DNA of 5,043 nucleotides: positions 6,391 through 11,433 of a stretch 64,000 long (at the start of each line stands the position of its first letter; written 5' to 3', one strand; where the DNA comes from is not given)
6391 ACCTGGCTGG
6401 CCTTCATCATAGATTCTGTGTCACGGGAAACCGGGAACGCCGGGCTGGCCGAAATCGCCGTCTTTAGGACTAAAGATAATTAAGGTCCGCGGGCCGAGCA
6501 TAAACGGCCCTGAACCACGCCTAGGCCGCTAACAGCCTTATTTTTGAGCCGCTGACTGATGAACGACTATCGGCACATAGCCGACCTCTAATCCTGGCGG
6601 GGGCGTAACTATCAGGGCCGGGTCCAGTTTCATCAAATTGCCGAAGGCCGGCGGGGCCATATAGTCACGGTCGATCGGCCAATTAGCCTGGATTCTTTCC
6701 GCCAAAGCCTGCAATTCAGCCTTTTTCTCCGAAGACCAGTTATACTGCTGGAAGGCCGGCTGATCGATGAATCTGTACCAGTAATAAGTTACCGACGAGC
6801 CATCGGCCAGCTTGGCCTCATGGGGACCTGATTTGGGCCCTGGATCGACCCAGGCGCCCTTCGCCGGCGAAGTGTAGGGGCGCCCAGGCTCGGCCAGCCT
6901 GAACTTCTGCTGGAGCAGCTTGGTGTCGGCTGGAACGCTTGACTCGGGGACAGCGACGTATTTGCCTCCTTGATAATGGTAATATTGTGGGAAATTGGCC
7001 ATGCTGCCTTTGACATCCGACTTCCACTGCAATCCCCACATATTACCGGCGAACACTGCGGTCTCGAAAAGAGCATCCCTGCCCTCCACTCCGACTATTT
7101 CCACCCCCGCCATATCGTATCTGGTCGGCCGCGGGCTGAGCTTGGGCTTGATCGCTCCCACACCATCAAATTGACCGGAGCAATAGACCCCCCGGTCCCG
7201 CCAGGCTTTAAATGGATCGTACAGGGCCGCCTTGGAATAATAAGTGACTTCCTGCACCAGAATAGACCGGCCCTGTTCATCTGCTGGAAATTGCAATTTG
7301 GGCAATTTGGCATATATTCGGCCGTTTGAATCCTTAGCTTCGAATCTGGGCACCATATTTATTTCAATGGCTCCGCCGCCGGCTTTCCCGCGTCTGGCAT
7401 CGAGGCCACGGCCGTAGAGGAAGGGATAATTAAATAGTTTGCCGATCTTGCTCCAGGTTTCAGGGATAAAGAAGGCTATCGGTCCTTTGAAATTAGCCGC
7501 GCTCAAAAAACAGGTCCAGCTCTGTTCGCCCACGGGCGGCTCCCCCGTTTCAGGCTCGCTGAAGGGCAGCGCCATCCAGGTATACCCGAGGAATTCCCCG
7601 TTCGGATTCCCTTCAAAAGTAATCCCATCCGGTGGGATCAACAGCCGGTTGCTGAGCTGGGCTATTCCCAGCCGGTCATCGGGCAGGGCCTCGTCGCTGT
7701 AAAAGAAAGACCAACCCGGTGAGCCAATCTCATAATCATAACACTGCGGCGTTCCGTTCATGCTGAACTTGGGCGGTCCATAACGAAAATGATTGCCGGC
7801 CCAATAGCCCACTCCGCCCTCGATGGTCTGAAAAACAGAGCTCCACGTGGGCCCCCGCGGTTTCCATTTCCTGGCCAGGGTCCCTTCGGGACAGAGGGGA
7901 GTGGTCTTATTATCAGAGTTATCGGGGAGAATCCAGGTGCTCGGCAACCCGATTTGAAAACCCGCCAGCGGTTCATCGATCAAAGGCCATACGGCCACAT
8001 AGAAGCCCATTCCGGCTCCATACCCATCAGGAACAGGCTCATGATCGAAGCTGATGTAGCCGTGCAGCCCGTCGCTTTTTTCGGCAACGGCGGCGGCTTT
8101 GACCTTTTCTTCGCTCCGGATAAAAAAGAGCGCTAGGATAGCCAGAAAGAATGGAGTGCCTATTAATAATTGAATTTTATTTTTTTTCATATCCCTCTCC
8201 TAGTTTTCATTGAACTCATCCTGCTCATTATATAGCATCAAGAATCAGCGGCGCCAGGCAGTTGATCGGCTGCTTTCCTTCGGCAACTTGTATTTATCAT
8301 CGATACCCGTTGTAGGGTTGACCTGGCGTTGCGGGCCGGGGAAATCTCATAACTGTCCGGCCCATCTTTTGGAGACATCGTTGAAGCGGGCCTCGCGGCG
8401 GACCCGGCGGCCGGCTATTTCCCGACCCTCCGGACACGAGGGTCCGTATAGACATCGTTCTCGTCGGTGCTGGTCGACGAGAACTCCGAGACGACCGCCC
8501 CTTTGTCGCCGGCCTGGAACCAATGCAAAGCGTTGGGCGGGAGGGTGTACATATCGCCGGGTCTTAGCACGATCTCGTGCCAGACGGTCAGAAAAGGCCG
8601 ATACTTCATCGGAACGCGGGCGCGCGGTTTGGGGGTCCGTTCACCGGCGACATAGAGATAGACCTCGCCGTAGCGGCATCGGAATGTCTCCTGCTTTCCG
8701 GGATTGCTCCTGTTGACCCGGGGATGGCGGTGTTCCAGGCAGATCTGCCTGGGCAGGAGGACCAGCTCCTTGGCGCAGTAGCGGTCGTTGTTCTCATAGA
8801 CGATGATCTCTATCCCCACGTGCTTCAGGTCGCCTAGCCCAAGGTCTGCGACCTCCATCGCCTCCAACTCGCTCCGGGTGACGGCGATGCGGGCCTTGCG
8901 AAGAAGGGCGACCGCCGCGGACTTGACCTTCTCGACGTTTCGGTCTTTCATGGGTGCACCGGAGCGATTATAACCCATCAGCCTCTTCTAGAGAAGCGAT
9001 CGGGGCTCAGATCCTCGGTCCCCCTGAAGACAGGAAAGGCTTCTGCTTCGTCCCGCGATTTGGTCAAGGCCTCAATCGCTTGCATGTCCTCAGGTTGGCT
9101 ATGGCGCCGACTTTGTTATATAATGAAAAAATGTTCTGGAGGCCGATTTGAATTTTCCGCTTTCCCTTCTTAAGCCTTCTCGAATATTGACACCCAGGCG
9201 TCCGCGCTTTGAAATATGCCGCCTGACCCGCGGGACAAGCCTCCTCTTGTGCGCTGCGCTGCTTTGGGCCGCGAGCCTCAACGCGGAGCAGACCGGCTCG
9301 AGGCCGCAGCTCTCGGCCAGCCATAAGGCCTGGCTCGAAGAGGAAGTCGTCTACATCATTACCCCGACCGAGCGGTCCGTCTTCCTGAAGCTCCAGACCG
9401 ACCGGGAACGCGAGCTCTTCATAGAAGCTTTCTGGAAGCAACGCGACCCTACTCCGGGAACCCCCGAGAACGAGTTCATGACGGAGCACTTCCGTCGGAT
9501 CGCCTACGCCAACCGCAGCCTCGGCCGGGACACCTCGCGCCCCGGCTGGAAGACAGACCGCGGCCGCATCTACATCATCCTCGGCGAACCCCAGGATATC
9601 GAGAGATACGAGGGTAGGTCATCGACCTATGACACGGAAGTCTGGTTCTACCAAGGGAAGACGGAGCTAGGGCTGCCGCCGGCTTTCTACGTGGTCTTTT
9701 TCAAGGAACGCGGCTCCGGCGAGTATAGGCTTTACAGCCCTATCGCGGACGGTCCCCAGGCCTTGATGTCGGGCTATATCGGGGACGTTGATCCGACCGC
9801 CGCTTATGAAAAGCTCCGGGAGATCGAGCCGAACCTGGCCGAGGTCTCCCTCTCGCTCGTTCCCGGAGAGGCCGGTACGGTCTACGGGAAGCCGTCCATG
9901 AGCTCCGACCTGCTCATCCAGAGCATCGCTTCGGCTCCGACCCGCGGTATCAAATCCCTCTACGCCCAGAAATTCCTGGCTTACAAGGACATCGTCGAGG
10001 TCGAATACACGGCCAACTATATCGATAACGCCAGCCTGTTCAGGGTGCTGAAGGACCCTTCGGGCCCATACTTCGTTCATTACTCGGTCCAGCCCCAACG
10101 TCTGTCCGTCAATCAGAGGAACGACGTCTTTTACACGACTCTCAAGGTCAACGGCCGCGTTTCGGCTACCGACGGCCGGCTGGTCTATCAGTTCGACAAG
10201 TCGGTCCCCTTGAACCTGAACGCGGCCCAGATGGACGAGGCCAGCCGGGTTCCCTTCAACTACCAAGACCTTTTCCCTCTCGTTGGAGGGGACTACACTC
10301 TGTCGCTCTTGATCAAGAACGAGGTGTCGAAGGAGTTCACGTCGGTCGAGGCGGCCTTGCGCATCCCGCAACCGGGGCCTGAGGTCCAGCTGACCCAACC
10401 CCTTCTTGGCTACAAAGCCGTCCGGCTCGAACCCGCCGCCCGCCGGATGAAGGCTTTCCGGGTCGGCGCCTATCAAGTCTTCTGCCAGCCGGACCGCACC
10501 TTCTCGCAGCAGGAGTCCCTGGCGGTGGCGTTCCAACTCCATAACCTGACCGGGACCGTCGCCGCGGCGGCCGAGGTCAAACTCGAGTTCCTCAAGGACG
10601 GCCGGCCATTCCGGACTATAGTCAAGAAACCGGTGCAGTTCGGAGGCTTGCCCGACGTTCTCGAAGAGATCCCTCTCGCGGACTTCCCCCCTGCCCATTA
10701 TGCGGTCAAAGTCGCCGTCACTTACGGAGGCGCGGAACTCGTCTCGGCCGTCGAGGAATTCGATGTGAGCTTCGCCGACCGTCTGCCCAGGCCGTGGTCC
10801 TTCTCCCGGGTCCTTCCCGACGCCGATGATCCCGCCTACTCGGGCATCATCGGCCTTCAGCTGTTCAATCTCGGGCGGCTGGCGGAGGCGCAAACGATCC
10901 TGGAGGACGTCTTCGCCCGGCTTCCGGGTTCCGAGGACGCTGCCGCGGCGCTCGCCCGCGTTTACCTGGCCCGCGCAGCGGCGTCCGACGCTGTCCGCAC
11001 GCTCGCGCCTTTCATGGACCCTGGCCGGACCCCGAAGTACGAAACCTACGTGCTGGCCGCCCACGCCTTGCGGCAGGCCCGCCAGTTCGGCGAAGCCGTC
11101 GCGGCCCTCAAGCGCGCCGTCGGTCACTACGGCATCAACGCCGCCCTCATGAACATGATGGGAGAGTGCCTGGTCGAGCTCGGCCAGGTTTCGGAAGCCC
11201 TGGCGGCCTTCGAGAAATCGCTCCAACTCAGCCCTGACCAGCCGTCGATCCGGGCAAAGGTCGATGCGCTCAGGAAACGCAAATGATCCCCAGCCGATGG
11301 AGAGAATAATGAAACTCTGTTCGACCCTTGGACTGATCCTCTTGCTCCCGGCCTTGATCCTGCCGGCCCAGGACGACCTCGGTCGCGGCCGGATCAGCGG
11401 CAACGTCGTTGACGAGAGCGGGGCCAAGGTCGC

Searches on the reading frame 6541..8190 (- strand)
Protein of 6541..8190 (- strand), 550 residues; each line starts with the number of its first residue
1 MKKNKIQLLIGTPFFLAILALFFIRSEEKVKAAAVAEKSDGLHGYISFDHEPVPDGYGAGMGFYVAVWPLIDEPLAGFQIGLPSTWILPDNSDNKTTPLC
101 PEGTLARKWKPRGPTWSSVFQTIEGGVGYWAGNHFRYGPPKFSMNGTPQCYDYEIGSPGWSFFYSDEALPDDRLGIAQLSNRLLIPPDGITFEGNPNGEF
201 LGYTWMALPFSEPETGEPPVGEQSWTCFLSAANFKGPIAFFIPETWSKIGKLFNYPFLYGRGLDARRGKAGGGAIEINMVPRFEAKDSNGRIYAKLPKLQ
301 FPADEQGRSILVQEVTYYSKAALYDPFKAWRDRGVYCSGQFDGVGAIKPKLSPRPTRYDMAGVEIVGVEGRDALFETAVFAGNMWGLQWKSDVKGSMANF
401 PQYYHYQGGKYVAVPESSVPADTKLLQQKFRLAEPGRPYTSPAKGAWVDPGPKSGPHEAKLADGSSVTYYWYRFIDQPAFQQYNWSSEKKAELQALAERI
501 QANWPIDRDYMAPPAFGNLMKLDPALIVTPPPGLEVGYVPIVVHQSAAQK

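Call 62: search_protein_families(library=pfam, proteins=[window:6541-8190:-], max_evalue=0.001)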
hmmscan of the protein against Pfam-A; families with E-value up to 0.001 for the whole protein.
window:6541-8190:- (550 aa): 0 families

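Call 80: search_solved_structures(query=window:6541-8190:-, max_evalue=1)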
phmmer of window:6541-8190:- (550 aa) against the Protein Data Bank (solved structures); distinct sequences matched with E-value up to 1: 0.

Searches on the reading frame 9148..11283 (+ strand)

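Call 21: search_protein_families(library=pfam, proteins=[window:9148-11283:+], max_evalue=0.001)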
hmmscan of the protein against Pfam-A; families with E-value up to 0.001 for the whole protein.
window:9148-11283:+ (712 aa): 13 families
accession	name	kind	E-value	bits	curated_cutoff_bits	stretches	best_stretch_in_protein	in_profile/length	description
PF20094.4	GWxTD_dom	-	7.5e-16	58.8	26.9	1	62-172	32-130/172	GWxTD domain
PF14559.12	TPR_19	-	1.4e-14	54.5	25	2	641-703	1-63/68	Tetratricopeptide repeat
PF13428.12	TPR_14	-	2.4e-11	43.6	23.5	0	570-604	9-43/44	Tetratricopeptide repeat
PF07719.23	TPR_2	-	2.4e-09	37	27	1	666-697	2-33/34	Tetratricopeptide repeat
PF13432.12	TPR_16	-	1.1e-08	35.8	32.7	1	637-699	3-65/65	Tetratricopeptide repeat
PF13181.12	TPR_8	-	1.2e-08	34.9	25.7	0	667-697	3-33/34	Tetratricopeptide repeat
PF12895.13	ANAPC3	-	2.5e-07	31.3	27.2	1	632-690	24-81/82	Anaphase-promoting complex, cyclosome, subunit 3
PF00515.34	TPR_1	-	1.3e-06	28.4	27.8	1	669-697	5-33/34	Tetratricopeptide repeat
PF13424.12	TPR_12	-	9.3e-06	26.2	30.1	0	643-695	21-75/77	Tetratricopeptide repeat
PF13414.12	TPR_11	-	4.3e-05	23.5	26.8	0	675-702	4-31/42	TPR repeat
PF13174.12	TPR_6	-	0.00014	22.7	26.3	0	670-697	5-32/33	Tetratricopeptide repeat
PF21545.3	T7SS_EccA1_N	-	0.00042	20.1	27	0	556-603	199-245/272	T7SS, ESX-1 secretion system protein EccA1, N-terminal domain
PF23914.1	TPR_CcmH_CycH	-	0.00071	19.9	42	0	669-703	54-88/158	Cytochrome c-type biogenesis protein H TPR domain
